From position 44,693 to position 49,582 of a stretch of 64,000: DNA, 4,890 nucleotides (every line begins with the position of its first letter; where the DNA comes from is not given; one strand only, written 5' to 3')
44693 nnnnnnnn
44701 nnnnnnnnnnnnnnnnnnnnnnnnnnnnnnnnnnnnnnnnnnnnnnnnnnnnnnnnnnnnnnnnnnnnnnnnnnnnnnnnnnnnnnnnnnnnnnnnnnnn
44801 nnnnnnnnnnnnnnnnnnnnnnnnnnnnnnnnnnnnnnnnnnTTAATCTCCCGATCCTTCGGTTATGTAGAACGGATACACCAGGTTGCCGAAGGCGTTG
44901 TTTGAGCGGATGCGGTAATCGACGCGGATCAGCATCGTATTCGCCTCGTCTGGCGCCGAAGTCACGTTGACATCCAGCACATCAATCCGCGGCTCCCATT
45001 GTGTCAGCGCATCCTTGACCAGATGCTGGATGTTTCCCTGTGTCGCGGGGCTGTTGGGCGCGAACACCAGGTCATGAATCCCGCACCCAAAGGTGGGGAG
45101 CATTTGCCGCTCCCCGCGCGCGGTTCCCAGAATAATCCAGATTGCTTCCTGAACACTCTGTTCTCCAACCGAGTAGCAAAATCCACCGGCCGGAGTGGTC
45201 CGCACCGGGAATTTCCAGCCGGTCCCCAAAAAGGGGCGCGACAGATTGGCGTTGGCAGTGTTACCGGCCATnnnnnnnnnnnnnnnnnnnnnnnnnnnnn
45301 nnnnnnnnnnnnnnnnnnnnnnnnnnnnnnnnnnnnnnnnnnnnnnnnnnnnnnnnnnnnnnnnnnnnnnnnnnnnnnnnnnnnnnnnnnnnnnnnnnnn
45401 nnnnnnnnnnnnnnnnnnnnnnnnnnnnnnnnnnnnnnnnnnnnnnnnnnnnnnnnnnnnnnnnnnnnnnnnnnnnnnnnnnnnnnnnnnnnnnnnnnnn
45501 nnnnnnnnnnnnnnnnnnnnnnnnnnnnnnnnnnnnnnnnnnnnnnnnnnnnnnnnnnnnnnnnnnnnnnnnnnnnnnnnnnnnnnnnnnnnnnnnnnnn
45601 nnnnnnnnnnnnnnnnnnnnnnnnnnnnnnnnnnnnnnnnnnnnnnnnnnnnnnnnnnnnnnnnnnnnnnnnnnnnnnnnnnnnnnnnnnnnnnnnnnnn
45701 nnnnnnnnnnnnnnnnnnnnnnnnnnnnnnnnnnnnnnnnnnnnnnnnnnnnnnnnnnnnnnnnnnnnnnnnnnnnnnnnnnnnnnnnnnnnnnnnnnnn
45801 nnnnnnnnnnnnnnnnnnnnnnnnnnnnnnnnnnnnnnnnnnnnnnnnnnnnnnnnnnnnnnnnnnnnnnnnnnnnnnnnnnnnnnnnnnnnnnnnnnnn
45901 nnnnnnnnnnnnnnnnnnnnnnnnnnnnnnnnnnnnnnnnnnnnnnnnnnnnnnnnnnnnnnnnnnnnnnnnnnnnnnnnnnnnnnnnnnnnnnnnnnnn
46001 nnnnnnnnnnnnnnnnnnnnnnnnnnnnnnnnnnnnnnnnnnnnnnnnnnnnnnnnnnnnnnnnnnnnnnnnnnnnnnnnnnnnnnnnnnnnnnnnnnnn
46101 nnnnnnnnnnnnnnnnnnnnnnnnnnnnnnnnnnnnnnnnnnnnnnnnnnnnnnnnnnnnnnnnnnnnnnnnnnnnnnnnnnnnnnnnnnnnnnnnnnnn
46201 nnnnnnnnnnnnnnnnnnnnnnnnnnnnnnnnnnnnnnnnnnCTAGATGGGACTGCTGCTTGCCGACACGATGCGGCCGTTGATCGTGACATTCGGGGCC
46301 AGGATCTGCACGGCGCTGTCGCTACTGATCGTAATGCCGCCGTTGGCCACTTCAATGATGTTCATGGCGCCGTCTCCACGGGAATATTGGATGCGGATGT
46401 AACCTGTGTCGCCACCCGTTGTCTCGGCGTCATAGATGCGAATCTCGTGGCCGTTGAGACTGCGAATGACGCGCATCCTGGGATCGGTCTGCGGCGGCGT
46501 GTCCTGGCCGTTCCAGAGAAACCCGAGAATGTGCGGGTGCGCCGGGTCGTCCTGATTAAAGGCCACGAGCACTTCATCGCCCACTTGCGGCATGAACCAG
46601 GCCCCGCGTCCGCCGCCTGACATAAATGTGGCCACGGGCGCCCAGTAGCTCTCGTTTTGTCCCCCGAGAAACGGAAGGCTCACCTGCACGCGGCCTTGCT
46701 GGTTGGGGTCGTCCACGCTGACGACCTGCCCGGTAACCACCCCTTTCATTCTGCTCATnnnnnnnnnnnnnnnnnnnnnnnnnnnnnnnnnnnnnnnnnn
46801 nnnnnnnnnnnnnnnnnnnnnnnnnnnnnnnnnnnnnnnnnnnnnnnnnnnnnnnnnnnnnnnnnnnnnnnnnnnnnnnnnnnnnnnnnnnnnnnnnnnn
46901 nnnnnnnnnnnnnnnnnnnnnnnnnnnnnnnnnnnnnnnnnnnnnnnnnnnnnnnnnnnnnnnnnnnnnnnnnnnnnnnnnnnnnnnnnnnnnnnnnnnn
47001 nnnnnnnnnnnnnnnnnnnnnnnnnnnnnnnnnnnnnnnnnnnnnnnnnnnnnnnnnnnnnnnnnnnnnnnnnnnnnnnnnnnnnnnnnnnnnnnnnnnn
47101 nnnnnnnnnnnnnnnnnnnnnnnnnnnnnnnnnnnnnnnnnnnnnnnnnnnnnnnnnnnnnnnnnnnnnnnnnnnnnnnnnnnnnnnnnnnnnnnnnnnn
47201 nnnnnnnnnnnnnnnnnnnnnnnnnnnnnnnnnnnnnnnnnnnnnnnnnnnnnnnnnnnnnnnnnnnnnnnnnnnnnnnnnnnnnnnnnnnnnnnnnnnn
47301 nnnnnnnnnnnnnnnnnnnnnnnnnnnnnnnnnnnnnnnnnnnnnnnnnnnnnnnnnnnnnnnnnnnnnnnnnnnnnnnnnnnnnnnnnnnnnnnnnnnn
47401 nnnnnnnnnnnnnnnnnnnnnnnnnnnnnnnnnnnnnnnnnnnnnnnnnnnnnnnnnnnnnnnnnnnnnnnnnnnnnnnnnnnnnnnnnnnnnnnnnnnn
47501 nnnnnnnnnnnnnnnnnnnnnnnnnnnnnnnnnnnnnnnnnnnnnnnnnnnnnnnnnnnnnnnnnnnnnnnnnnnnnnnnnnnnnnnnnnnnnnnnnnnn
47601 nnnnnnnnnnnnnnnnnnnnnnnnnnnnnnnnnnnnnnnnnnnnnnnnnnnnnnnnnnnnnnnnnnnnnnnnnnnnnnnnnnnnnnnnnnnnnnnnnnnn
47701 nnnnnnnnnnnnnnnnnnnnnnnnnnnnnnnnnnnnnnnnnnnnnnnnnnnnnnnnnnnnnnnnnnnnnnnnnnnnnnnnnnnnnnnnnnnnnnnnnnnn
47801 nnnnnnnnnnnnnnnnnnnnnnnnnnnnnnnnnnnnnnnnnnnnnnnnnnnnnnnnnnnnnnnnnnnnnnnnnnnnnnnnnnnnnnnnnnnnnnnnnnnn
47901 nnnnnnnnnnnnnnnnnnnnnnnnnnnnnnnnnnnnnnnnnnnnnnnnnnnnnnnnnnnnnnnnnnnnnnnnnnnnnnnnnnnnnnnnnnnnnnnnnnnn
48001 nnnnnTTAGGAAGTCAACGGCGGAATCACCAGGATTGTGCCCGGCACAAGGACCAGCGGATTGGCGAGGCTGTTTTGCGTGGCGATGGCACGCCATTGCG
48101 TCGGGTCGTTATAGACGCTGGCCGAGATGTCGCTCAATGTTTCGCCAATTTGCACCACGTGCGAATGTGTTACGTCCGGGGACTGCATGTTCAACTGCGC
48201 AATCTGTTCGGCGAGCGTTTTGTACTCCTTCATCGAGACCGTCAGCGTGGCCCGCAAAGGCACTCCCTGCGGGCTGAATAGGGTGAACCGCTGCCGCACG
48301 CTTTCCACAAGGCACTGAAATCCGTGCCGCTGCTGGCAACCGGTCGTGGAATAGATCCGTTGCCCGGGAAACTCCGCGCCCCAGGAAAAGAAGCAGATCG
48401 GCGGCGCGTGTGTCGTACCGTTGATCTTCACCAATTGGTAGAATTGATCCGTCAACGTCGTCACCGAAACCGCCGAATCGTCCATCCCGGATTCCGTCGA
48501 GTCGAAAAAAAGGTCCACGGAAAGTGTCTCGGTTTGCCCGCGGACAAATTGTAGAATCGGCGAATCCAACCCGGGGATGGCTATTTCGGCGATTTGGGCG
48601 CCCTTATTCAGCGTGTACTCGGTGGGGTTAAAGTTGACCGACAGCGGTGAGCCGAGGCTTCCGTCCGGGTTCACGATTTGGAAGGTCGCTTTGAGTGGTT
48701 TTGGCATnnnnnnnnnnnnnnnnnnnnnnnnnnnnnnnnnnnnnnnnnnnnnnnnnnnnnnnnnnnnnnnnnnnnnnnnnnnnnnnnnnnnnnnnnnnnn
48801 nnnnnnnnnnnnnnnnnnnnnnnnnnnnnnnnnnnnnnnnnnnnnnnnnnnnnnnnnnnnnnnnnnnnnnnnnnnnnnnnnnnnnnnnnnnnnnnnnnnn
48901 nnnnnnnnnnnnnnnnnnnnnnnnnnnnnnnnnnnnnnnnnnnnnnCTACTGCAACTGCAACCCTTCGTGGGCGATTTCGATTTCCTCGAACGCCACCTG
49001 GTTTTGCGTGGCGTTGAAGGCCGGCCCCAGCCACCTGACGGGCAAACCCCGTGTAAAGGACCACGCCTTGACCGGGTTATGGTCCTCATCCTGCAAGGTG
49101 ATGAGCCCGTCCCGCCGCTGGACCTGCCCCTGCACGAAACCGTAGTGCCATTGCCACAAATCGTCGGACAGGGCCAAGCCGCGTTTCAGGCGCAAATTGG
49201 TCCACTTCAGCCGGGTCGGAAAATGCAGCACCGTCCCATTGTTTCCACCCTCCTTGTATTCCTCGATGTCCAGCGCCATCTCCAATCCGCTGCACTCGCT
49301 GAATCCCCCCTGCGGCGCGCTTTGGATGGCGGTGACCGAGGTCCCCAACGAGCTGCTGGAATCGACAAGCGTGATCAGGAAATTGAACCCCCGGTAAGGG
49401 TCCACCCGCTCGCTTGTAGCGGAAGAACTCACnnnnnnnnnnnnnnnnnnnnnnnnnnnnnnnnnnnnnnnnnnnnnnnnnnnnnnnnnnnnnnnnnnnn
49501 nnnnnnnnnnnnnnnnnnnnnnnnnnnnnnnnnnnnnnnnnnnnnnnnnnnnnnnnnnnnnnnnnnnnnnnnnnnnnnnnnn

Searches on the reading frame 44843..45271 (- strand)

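Call 7: search_protein_families(library=pfam, proteins=[window:44843-45271:-], max_evalue=0.001)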
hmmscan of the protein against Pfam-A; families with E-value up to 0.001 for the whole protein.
window:44843-45271:- (142 aa): 1 family
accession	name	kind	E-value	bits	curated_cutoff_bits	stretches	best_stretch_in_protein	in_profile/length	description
PF04965.19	GPW_gp25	-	6.7e-29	100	27.2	1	36-125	3-95/96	Baseplate wedge protein gp25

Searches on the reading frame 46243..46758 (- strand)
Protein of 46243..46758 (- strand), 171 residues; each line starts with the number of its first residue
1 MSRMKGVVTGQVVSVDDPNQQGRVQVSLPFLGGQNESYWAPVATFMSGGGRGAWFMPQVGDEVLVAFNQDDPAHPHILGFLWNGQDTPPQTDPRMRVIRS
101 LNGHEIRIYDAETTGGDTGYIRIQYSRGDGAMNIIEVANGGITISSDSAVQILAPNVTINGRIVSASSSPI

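Call 7: search_protein_families(library=pfam, proteins=[window:46243-46758:-], max_evalue=0.001)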
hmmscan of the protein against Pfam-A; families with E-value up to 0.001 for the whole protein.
window:46243-46758:- (171 aa): 1 family
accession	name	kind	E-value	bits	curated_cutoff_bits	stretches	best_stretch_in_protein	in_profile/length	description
PF04717.18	Phage_base_V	-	2.8e-25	88.9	23.8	1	8-82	1-75/75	Type VI secretion system/phage-baseplate injector OB domain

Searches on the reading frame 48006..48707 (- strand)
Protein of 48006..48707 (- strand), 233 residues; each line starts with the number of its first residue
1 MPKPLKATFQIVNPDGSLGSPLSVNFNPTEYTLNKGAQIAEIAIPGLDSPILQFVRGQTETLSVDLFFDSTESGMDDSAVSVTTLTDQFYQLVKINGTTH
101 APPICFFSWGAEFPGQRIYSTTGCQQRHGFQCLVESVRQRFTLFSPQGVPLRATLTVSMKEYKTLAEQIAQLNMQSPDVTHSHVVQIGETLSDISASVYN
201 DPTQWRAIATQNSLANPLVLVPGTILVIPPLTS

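Call 7: search_protein_families(library=pfam, proteins=[window:48006-48707:-], max_evalue=0.001)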
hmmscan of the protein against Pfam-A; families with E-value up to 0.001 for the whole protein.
window:48006-48707:- (233 aa): 2 families
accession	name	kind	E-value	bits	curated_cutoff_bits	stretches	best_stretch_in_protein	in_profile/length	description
PF19266.4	CIS_tube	-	6.3e-32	111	27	1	22-169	23-157/158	Contractile injection system tube protein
PF01476.26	LysM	-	1.2e-08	35.2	20.9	1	183-229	1-43/43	LysM domain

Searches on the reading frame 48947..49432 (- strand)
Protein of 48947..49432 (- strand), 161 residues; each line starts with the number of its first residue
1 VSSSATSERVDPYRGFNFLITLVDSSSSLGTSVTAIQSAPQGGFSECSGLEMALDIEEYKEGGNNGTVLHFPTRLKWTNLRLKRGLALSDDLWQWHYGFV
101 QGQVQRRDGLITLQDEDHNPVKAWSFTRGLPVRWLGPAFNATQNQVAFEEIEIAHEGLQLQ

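Call 7: search_protein_families(library=pfam, proteins=[window:48947-49432:-], max_evalue=0.001)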
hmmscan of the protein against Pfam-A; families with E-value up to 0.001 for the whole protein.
window:48947-49432:- (161 aa): 1 family
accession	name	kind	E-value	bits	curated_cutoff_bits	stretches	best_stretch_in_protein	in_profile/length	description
PF06841.18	Phage_T4_gp19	-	1e-34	119.7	28.2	1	33-159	13-134/134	T4-like virus tail tube protein gp19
